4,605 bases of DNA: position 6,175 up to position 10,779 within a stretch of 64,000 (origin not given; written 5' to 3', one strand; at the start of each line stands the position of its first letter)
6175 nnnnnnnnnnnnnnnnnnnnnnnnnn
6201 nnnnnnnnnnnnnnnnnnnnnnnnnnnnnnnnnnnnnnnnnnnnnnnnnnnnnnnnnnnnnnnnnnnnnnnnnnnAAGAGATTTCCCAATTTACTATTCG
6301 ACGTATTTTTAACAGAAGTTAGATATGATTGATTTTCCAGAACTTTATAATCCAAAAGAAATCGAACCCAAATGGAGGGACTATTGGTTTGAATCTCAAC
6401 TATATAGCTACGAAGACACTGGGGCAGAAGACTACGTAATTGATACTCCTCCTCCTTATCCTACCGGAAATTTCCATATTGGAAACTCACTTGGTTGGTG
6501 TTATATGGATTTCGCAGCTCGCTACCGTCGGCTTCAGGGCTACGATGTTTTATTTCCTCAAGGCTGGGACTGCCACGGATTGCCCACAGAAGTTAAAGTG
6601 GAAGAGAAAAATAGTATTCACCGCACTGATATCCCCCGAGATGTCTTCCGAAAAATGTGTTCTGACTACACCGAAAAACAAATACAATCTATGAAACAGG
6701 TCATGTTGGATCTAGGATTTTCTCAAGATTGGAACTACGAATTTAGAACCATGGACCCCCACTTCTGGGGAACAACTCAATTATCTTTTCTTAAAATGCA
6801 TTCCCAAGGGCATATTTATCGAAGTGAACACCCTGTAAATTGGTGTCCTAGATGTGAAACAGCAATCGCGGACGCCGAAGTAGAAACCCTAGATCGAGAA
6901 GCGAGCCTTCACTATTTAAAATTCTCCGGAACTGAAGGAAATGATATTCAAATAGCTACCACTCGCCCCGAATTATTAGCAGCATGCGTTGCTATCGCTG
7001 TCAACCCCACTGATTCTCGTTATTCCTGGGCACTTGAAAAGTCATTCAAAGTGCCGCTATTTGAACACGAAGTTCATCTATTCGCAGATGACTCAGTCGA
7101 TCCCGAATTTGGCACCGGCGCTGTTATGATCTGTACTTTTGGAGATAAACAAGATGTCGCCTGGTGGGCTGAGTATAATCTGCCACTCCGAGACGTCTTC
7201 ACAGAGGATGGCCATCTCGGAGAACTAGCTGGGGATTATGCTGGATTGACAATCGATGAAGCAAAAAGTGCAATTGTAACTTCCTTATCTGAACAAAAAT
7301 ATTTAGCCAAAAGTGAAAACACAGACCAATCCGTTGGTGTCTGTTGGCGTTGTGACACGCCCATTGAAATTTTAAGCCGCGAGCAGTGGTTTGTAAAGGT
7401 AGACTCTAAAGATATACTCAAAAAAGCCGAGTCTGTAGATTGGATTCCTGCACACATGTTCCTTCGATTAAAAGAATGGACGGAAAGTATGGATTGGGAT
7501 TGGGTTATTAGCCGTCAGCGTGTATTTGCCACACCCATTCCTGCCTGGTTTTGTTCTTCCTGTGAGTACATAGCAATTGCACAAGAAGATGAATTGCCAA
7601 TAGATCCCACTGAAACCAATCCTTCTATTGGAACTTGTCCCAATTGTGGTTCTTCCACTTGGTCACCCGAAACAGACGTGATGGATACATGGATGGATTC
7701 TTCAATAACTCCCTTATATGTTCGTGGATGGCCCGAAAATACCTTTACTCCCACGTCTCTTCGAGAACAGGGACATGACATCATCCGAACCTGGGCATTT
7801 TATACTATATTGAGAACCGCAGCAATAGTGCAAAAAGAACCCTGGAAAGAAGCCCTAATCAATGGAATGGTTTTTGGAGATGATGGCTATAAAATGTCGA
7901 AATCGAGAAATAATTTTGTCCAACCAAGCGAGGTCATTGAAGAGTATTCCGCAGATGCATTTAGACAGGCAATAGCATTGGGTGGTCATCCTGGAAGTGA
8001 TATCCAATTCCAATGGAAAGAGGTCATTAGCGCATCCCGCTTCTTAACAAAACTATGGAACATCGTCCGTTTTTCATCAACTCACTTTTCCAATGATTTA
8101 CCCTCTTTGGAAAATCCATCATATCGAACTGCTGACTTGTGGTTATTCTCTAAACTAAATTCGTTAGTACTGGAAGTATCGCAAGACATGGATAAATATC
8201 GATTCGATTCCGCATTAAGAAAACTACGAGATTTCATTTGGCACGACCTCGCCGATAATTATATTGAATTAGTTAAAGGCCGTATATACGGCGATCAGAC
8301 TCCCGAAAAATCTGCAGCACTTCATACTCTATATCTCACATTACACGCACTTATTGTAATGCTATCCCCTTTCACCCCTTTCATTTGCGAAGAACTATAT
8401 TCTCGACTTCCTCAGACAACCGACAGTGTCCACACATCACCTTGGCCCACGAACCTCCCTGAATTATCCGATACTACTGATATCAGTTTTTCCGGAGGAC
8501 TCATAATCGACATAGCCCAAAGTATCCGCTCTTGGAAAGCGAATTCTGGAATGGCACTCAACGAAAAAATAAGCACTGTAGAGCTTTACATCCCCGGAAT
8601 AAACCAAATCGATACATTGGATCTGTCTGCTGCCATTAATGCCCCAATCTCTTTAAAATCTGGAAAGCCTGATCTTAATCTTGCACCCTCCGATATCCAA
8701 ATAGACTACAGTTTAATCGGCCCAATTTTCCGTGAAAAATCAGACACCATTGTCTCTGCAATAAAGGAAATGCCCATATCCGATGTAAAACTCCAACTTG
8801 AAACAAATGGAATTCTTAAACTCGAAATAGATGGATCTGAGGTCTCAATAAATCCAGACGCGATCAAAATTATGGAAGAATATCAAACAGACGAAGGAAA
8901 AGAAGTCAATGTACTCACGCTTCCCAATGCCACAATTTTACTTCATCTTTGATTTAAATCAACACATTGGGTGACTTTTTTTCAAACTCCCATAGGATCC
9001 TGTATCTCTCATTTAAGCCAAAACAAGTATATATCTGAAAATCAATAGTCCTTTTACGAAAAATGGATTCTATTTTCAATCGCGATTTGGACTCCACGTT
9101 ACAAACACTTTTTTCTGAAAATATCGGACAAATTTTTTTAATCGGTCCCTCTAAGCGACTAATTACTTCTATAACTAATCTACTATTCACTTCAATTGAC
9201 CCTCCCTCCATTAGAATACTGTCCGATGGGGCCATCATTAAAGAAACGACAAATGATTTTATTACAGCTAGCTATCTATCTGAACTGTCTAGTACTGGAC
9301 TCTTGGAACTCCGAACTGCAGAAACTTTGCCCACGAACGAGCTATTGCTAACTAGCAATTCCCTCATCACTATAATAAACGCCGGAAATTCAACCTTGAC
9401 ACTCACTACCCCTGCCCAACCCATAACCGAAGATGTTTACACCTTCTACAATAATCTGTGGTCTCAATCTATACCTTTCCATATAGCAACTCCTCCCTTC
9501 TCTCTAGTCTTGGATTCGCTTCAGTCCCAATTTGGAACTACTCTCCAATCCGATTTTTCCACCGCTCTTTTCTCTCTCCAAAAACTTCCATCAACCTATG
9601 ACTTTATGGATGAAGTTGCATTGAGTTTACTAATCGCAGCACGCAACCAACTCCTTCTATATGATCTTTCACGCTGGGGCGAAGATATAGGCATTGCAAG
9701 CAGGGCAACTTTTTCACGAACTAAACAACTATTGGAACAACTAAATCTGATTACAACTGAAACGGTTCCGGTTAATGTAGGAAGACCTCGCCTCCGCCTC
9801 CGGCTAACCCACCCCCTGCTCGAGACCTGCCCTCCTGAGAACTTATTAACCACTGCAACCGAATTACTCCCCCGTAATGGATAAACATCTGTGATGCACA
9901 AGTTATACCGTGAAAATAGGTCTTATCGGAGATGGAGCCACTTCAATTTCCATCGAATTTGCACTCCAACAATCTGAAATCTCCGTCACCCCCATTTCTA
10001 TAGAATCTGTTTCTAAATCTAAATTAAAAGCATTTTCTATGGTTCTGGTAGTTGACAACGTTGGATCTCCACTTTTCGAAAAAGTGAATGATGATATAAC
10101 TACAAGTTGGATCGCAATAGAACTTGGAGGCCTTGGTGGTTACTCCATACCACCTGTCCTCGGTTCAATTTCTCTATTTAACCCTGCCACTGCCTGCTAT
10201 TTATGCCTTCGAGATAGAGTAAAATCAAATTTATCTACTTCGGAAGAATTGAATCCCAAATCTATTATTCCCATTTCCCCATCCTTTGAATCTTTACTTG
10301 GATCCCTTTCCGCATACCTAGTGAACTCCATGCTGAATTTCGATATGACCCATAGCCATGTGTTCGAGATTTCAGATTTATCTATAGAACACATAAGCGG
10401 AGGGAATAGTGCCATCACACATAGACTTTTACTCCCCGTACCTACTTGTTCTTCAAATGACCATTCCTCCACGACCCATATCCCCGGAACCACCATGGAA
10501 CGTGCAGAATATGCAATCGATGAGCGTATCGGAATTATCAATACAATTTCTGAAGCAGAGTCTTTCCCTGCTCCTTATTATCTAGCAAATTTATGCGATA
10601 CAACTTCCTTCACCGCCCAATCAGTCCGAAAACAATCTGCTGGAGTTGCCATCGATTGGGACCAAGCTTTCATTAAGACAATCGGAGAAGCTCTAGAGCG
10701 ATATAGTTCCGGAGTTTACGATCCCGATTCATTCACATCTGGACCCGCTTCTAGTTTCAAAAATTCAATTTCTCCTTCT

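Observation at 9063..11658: Orphan fused E1-like/YcaO cyclodehydratase-type gene behind a winged-helix gene, with no dehydrogenase and no visible precursor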

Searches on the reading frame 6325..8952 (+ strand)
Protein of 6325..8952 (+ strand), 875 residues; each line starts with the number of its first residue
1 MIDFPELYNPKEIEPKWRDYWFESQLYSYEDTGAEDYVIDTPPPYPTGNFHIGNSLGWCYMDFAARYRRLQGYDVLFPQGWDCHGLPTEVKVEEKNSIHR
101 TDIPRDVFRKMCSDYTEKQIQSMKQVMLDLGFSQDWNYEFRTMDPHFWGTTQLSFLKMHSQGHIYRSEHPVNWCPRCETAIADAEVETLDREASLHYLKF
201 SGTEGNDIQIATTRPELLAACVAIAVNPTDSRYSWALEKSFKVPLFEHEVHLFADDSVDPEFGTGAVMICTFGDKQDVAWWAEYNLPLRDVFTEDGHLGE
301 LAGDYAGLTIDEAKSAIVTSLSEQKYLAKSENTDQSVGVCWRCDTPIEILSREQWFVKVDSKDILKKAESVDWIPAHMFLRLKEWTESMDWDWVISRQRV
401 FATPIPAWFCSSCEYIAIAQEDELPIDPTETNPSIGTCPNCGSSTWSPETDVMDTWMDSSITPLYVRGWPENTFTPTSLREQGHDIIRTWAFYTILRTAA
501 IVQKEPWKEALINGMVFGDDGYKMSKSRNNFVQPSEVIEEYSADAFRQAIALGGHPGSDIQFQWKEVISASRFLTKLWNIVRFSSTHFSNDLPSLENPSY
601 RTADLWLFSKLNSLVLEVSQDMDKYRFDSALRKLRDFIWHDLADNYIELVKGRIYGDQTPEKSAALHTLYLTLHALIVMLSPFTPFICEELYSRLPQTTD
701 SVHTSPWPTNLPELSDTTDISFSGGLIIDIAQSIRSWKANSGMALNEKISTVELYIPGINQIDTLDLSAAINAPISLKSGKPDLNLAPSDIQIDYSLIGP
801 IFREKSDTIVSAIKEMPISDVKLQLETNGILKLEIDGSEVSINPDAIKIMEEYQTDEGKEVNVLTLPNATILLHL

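Call 75: search_protein_families(library=ncbifam, proteins=[window:6325-8952:+], max_evalue=0.00001)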
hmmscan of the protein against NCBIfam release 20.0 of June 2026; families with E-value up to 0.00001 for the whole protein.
window:6325-8952:+ (875 aa): 17 families
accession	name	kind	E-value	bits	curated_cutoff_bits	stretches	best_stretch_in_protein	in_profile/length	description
NF009687.0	PRK13208.1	equivalog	8.3e-300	996.6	738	1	3-772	5-782/801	valine--tRNA ligase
TIGR00422.1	valS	equivalog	1.5e-260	866.9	612.1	1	5-817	2-828/863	valine--tRNA ligase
NF004349.1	PRK05729.1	equivalog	3.9e-173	577.9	704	1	7-751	3-738/860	valine--tRNA ligase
NF000540.1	alt_ValS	exception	1.3e-160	536.1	900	1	11-757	7-803/827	valine--tRNA ligase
TIGR00392.1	ileS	equivalog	9.4e-127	424.4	621.4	2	247-710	308-806/861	isoleucine--tRNA ligase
NF011492.0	PRK14900.1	equivalog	9.6e-124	414.4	1783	1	7-766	12-781/1044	valine--tRNA ligase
NF008957.0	PRK12300.1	subfamily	1.5e-74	251.6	677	2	9-230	5-240/946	leucine--tRNA ligase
NF040702.1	ileS_w_GNAT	exception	2.3e-74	250.7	1999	2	247-721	490-980/1100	isoleucine--tRNA ligase, N-acetyltransferase domain-containing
NF000258.1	MupB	exception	1.7e-68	231.4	1900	2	252-763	298-826/1033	mupirocin-resistant isoleucine--tRNA ligase MupB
TIGR00396.1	leuS_bact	equivalog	6.3e-68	229.7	548.4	2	8-187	1-168/843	leucine--tRNA ligase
NF000257.1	MupA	exception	6.2e-64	216.2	1900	2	246-836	283-903/1024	mupirocin-resistant isoleucine--tRNA ligase MupA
TIGR00395.1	leuS_arch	equivalog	1.4e-59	202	648.5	2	11-230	1-234/938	leucine--tRNA ligase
TIGR00398.1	metG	equivalog_domain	2.4e-32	112.4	336.35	2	38-188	2-137/530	methionine--tRNA ligase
NF008900.0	PRK12267.1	equivalog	9.9e-25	87.1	598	2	36-188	5-142/648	methionine--tRNA ligase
NF001100.0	PRK00133.1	equivalog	4.3e-24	85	587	2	513-702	321-509/676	methionine--tRNA ligase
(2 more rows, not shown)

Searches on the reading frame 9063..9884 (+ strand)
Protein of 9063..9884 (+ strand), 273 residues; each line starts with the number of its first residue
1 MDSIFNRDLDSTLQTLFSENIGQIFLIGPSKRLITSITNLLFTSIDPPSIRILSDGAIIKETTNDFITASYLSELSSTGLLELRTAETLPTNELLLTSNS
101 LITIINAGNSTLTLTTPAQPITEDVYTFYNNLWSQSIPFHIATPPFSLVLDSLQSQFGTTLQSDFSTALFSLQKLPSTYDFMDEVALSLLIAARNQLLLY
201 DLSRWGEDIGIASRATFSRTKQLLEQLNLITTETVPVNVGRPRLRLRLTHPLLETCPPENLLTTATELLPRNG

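Call 3: search_protein_families(library=pfam, proteins=[window:9063-9884:+], max_evalue=1)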
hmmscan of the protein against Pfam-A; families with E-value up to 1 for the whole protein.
window:9063-9884:+ (273 aa): 2 families
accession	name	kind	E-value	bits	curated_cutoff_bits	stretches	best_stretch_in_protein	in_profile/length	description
PF23336.1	HTH_TbsP_C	-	1.2e-39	135.6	27.1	1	145-265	1-120/121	Transcriptional regulator TbsP-like, C-terminal HTH domain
PF19138.6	TbsP_N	-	6.7e-27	94.8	27.1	1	4-144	4-144/144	Transcriptional regulator TbsP-like, N-terminal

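Call 4: search_protein_families(library=ncbifam, proteins=[window:9063-9884:+], max_evalue=1)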
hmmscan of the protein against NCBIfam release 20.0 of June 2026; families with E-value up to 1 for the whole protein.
window:9063-9884:+ (273 aa): 1 family
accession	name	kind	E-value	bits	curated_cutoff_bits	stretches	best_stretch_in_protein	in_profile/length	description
NF047393.1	TransRegTbspHalo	equivalog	1.7e-76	257.4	300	1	4-269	5-270/270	transcriptional regulator TbsP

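Call 53: search_protein_representatives(protein=window:9063-9884:+)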
Query: 273 residues. Proteins with E-value up to 0.001 (for the whole library): 438; up to 1e-10: 329; up to 1e-30: 100. The best 150 are listed.
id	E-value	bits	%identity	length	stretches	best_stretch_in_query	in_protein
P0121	6.0e-152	520.8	89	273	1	1-273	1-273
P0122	1.8e-62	227.7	60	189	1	89-269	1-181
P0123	3.4e-59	217.0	41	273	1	4-269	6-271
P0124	1.1e-48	182.6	38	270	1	16-269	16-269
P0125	1.5e-48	182.1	38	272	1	8-269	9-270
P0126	2.6e-47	178.1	37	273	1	9-269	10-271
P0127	5.6e-47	177.0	36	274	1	21-270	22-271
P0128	1.0e-46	176.1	37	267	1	18-262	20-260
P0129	1.4e-46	175.7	38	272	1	9-268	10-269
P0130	9.5e-46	173.0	37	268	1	15-253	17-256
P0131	1.0e-45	172.9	38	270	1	18-268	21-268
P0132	1.8e-45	172.0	36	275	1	12-271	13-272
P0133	2.5e-45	171.6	38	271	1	13-269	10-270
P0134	4.8e-45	170.7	35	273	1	6-262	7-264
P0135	5.7e-45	170.4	35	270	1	6-271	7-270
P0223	1.6e-30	123.1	34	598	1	13-251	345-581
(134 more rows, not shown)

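Call 54: search_protein_families(library=pfam, proteins=[P0223], max_evalue=0.001)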
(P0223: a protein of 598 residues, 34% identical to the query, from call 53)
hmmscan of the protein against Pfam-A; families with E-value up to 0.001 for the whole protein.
P0223 (598 aa): 2 families
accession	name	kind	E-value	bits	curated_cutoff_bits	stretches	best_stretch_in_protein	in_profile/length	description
PF23336.1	HTH_TbsP_C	-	2.9e-47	160.2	27.1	1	477-592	1-118/121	Transcriptional regulator TbsP-like, C-terminal HTH domain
PF19138.6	TbsP_N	-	4e-32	111.7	27.1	1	335-476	3-144/144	Transcriptional regulator TbsP-like, N-terminal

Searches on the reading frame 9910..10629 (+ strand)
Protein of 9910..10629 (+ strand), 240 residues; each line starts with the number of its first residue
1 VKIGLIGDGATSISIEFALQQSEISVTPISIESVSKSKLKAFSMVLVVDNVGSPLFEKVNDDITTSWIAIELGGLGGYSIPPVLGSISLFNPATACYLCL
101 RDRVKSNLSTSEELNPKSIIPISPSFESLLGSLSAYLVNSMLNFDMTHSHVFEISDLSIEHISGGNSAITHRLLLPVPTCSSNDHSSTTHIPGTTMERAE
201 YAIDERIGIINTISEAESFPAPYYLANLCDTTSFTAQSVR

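Call 37: predict_structure(alignment_id=A2)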
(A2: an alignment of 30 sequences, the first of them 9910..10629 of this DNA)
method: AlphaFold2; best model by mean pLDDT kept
length: 240 residues; sequences in the alignment: 30
mean_pLDDT: 81.7   pTM: 0.78
mean pLDDT of the five models: 81.7, 81.5, 80.7, 79.8, 79.4
residues with pLDDT >= 90: 133; 70-90: 46; 50-70: 25; < 50: 36
segments of 3 or more residues with pLDDT < 50: 186-188, 205-220, 222-225, 227-231, 233-240
pLDDT, mean of each block of 10 residues (from residue 1): 96 98 97 92 97 96 96 95 95 93 88 72 94 97 90 92 88 87 60 59 47 41 48 43
secondary structure, 60 per line:
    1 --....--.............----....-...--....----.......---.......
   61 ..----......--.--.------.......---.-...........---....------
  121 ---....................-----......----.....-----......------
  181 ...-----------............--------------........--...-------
elements in order: E3-6 H9-21 E26-29 H36-39 E44-50 H54-62 E67-72 E85-91 H97-107 H111-114 H124-143 E149-154 H159-163 E169-174 H195-206 H221-228

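Call 40: fold_search(model_id=the predicted structure, library=pdb)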
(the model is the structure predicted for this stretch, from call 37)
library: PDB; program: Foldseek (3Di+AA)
matches with E <= 10: 1894; with E <= 0.001: 4
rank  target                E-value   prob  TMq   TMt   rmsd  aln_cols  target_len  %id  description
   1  7tqd_A                1.1e-04  1.00  0.42  0.45   6.3       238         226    9  Structure of Enterobacter cloacae Cap2-CdnD02 2:1 complex (released 2023-01-11)
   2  7tqd_B                1.8e-04  1.00  0.40  0.20   5.3       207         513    8  Structure of Enterobacter cloacae Cap2-CdnD02 2:1 complex (released 2023-01-11)
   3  7to3_A                2.0e-04  1.00  0.44  0.21   6.0       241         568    9  Structure of Enterobacter cloacae Cap2-CdnD02 2:2 complex (released 2023-01-11)
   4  8vy5_B                3.9e-04  1.00  0.39  0.36   7.0       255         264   10  Crystal structure of human SAE1 (released 2025-02-19)
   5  5gz1_A                1.2e-03  0.54  0.20  0.15  18.7       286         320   12  Structure of substrate/cofactor-free D-amino acid dehydrogenase (released 2017-04-12)
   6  9b5c_A                1.8e-03  0.99  0.24  0.07   5.0       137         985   12  Ubiquitin E1-Ub-E2 tetrahedral transthiolation intermediate mimic (doubly Ub-loaded) - consensus map and model (released 2024-06-05)
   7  5gz1_B                2.2e-03  0.44  0.20  0.15  18.4       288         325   13  Structure of substrate/cofactor-free D-amino acid dehydrogenase (released 2017-04-12)
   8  4ii2_A                2.5e-03  0.99  0.24  0.07   4.8       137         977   12  Crystal structure of Ubiquitin activating enzyme 1 (Uba1) in complex with the Ub E2 Ubc4, ubiquitin, and ATP/Mg (released 2013-02-13)
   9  9if6_A                3.0e-03  1.00  0.28  0.22   3.3       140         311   11  Crystal structure of human SUMO E1 with large unit cell parameters in the P1 21 1 space group. (released 2026-03-04)
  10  9qn5_C                3.2e-03  1.00  0.27  0.21   3.5       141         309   10  Crystal structure of human SUMO E1 with small unit cell parameters in the P1 21 1 space group. (released 2026-04-08)
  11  2ahr_E                3.2e-03  0.75  0.24  0.23  13.4       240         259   14  Crystal Structures of 1-Pyrroline-5-Carboxylate Reductase from Human Pathogen Streptococcus pyogenes (released 2005-09-13)
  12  9qn5_A                3.4e-03  1.00  0.27  0.21   3.5       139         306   10  Crystal structure of human SUMO E1 with small unit cell parameters in the P1 21 1 space group. (released 2026-04-08)
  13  5wid_B                4.1e-03  1.00  0.23  0.36   2.7        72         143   21  Structure of a flavodoxin from the domain Archaea (released 2018-08-08)
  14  2ark_B                4.1e-03  0.99  0.33  0.40   8.8       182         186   13  Structure of a flavodoxin from Aquifex aeolicus (released 2005-10-25)
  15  2ahr_A                4.4e-03  0.69  0.24  0.23  13.4       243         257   12  Crystal Structures of 1-Pyrroline-5-Carboxylate Reductase from Human Pathogen Streptococcus pyogenes (released 2005-09-13)
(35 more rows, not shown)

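Call 74: search_protein_families(library=ncbifam, alignment_id=A2, max_evalue=10)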
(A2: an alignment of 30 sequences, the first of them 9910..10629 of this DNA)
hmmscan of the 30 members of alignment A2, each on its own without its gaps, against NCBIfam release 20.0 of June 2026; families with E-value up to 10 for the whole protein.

A. member 1, window:9910-10629:+ (240 aa): 1 family
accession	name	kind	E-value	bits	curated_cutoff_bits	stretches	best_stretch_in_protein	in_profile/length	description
TIGR03603.1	cyclo_dehy_ocin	subfamily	0.14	11.8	187.65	1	38-112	149-221/319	thiazole/oxazole-forming peptide maturase, SagC family component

B. families by the number of members that match (of 30 scanned): 15 families
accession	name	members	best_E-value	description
TIGR03882.1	cyclo_dehyd_2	17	1.2e-05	TOMM precursor leader peptide-binding protein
TIGR03603.1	cyclo_dehy_ocin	9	0.0002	thiazole/oxazole-forming peptide maturase, SagC family component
NF002892.0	PRK03372.1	3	0.0019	NAD kinase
NF008466.1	PRK11357.1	2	0.12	fructoselysine/psicoselysine transporter FrlA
TIGR02151.1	IPP_isom_2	1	0.0093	type 2 isopentenyl-diphosphate Delta-isomerase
NF007126.0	PRK09567.1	1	0.013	NirA family protein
TIGR03201.1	dearomat_had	1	0.022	6-hydroxycyclohex-1-ene-1-carbonyl-CoA dehydrogenase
NF006444.0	PRK08762.1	1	0.056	molybdopterin-synthase adenylyltransferase MoeB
NF008012.0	PRK10742.1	1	0.068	16S rRNA (guanine(1516)-N(2))-methyltransferase RsmJ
NF047750.1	SAMPActivE1UbaA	1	0.085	SAMP-activating enzyme E1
TIGR03999.1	thiol_BshA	1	0.13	N-acetyl-alpha-D-glucosaminyl L-malate synthase BshA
TIGR02190.1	GlrX-dom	1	0.13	glutaredoxin-family domain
NF052309.1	conj_TF_TprA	1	0.14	ICE element conjugation transcription factor TprA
NF041389.1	dodecin_Halo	1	0.29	dodecin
NF000133.1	Erm32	1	0.35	23S rRNA (guanine(748)-N(1))-methyltransferase Erm(32)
